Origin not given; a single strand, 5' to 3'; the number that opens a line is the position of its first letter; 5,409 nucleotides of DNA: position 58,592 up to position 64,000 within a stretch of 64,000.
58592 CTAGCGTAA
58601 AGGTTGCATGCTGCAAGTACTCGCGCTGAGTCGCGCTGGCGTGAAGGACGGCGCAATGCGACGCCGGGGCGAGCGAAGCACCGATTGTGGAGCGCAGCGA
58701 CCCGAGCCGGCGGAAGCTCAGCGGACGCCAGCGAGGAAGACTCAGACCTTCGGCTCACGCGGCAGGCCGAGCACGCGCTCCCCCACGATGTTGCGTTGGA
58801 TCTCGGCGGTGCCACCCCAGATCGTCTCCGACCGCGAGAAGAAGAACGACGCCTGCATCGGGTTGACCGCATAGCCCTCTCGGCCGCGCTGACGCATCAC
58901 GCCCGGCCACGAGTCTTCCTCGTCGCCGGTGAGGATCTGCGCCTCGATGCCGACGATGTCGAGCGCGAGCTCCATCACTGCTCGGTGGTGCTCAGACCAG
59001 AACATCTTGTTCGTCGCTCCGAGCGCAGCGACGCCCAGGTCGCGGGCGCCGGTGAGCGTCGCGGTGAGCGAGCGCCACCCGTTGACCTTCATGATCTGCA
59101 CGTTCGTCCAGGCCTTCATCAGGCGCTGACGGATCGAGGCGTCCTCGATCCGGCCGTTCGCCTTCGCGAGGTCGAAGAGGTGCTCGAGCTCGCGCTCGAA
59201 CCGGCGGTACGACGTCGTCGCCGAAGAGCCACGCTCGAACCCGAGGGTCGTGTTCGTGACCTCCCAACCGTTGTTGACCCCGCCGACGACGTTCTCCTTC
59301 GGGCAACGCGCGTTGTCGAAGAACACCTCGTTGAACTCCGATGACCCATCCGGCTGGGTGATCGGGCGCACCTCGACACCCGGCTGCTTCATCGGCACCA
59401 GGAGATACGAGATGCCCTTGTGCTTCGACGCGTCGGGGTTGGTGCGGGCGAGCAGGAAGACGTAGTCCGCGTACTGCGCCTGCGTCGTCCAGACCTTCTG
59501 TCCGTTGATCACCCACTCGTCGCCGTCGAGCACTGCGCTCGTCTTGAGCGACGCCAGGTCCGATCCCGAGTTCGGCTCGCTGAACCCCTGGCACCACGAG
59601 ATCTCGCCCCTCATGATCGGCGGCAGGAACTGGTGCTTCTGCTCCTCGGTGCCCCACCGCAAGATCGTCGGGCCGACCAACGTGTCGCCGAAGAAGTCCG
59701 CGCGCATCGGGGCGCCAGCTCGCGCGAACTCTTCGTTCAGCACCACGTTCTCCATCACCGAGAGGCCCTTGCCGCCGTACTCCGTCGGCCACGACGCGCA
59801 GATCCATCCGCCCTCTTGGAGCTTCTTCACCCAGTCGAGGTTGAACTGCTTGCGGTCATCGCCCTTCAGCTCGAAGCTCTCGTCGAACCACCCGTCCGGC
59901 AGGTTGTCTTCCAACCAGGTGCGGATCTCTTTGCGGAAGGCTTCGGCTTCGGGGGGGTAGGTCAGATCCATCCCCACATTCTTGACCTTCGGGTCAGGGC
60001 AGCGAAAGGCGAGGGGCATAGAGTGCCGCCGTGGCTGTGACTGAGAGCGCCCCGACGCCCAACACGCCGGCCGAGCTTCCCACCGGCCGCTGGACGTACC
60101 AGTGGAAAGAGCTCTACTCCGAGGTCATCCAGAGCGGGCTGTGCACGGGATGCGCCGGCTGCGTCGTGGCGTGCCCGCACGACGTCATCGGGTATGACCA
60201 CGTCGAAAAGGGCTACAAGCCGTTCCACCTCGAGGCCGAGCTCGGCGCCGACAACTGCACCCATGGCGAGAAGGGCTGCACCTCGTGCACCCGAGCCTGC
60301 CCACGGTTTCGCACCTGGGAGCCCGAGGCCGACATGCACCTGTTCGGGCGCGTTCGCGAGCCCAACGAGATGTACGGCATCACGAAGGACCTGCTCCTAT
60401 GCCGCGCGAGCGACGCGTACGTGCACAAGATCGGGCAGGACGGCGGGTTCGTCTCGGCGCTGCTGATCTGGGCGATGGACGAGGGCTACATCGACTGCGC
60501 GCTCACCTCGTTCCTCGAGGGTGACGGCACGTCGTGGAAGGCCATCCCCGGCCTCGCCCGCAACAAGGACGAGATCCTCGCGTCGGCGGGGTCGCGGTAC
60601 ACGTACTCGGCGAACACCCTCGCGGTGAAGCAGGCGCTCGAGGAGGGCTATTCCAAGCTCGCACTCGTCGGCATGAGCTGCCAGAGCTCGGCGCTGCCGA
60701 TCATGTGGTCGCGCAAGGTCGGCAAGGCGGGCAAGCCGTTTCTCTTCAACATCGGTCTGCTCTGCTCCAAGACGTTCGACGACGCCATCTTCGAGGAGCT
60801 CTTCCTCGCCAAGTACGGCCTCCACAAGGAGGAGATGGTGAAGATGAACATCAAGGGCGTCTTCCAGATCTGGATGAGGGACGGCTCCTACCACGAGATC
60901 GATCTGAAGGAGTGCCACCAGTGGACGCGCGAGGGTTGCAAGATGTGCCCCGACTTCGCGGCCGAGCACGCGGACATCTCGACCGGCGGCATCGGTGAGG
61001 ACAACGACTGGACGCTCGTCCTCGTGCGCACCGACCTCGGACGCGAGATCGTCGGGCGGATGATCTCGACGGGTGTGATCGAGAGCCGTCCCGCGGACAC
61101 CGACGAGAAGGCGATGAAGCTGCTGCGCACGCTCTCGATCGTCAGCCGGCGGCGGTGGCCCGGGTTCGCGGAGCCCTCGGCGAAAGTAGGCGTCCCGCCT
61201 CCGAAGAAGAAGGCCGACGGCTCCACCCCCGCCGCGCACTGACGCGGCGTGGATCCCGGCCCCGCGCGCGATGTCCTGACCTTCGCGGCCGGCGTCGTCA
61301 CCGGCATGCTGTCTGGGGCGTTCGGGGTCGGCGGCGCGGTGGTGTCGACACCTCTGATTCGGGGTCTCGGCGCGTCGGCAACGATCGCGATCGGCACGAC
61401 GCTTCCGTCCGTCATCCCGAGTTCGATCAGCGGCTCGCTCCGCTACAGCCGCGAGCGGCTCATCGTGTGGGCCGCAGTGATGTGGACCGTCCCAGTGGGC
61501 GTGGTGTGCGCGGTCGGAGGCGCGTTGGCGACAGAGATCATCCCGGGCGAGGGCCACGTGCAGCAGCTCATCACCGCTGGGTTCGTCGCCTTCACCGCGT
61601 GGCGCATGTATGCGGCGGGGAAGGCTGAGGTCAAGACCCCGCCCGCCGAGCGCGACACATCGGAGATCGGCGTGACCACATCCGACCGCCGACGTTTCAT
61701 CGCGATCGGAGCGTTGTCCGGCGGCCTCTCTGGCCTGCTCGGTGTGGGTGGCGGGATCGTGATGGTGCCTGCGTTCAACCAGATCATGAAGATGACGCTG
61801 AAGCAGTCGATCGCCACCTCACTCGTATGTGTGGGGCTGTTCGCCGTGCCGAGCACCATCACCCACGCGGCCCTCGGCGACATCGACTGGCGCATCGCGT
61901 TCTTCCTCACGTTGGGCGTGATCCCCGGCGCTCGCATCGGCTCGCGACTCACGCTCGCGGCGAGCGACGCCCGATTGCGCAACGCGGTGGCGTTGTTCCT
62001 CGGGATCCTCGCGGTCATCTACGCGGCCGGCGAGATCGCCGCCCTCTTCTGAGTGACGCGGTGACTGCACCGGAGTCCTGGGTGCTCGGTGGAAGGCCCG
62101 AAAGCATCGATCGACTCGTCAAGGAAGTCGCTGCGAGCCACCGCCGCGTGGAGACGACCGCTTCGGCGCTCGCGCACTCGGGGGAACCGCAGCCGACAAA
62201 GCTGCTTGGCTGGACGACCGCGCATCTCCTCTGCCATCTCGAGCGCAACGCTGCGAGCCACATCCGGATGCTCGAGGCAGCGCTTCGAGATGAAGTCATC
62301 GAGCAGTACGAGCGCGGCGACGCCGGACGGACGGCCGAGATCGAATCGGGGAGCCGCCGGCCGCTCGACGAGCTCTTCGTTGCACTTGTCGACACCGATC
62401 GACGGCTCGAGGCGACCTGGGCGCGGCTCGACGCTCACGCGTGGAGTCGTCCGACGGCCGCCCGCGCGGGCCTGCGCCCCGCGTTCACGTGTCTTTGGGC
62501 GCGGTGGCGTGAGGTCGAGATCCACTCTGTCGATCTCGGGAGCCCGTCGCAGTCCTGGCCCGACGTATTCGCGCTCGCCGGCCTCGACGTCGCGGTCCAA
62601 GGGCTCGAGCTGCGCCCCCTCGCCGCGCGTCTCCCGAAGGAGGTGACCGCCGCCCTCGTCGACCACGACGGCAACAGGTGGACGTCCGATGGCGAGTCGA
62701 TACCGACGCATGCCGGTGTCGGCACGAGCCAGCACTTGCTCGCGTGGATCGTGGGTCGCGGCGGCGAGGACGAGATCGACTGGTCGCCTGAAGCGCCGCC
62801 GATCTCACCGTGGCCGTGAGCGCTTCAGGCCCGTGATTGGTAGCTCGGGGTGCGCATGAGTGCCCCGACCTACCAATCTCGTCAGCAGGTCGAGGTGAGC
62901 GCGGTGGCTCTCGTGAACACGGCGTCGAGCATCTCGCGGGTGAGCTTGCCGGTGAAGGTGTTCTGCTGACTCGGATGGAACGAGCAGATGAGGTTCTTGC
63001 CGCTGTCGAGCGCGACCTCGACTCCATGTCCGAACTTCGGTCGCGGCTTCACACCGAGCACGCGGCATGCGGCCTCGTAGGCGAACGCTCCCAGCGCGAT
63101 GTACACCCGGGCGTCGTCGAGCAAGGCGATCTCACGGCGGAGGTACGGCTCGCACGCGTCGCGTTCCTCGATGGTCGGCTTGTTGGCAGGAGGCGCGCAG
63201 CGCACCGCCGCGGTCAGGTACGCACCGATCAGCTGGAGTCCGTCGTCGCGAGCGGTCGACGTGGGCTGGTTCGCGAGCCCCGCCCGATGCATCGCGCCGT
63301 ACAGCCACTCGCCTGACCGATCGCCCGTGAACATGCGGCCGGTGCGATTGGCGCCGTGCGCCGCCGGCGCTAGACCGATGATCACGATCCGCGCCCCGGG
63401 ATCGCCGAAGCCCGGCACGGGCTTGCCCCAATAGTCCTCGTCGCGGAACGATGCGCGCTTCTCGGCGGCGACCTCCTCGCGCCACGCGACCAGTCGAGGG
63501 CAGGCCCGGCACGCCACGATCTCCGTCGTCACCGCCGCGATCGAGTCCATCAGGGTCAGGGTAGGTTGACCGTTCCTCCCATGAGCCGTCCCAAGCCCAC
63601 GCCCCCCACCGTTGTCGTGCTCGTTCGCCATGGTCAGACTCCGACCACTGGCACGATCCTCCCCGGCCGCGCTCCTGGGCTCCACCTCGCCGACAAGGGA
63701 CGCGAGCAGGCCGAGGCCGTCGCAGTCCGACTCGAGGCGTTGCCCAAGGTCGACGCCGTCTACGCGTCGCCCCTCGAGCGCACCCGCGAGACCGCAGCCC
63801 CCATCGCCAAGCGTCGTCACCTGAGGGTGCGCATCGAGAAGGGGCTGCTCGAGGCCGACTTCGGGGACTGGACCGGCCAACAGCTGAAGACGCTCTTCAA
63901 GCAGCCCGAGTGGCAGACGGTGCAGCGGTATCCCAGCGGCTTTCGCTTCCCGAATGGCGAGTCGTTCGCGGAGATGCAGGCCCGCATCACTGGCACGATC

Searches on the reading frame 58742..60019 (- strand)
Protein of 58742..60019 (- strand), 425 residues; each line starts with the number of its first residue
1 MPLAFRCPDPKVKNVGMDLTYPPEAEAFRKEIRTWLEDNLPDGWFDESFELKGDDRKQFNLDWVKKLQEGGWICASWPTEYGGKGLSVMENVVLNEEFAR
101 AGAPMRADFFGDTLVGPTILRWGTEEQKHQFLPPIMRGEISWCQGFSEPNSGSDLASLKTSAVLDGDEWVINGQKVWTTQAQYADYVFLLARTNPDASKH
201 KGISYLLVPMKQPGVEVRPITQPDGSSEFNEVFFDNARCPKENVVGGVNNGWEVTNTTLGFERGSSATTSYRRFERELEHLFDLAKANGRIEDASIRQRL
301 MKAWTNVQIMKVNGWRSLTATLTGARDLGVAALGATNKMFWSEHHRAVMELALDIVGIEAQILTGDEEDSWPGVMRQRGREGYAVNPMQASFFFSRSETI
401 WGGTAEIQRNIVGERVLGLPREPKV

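Call 65: search_protein_families(library=pfam, proteins=[window:58742-60019:-], max_evalue=0.00001)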
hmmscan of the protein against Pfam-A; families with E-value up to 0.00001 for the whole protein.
window:58742-60019:- (425 aa): 3 families
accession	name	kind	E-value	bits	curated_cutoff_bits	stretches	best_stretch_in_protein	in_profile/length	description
PF02771.21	Acyl-CoA_dh_N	-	1.9e-23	83.4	22.9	1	23-139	2-113/113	Acyl-CoA dehydrogenase, N-terminal domain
PF02770.24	Acyl-CoA_dh_M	-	2e-23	82.8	33.3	1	143-236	1-96/97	Acyl-CoA dehydrogenase, middle domain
PF00441.29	Acyl-CoA_dh_1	-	1.4e-18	67.9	22.4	1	249-417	1-150/150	Acyl-CoA dehydrogenase, C-terminal domain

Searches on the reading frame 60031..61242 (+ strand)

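Call 65: search_protein_families(library=pfam, proteins=[window:60031-61242:+], max_evalue=0.00001)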
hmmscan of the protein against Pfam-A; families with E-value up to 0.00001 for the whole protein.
window:60031-61242:+ (403 aa): 3 families
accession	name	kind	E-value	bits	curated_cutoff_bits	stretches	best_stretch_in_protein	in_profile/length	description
PF04432.18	FrhB_FdhB_C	-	1.2e-32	113.3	23.3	1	208-356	2-148/150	Coenzyme F420 hydrogenase/dehydrogenase, beta subunit C terminus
PF04422.18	FrhB_FdhB_N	-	4.2e-17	62.5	22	1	123-197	3-75/78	Coenzyme F420 hydrogenase/dehydrogenase, beta subunit N-term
PF12838.12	Fer4_7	-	9.6e-07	29.6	27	1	38-91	2-49/52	4Fe-4S dicluster domain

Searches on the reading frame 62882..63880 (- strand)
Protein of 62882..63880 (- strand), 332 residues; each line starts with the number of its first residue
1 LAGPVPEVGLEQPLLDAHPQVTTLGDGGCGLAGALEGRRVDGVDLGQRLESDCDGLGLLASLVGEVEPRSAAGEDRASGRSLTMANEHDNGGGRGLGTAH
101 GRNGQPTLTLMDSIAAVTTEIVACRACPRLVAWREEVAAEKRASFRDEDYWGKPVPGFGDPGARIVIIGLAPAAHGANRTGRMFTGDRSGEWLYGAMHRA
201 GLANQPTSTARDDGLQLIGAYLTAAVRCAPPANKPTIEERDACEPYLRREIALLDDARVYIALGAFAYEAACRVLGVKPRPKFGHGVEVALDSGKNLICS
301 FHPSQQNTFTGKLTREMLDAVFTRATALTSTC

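Call 65: search_protein_families(library=pfam, proteins=[window:62882-63880:-], max_evalue=0.00001)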
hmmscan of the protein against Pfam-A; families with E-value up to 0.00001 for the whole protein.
window:62882-63880:- (332 aa): 1 family
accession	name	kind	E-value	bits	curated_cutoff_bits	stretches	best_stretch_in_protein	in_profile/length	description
PF03167.25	UDG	-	8.3e-29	100.9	24.3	1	156-321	1-136/141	Uracil DNA glycosylase superfamily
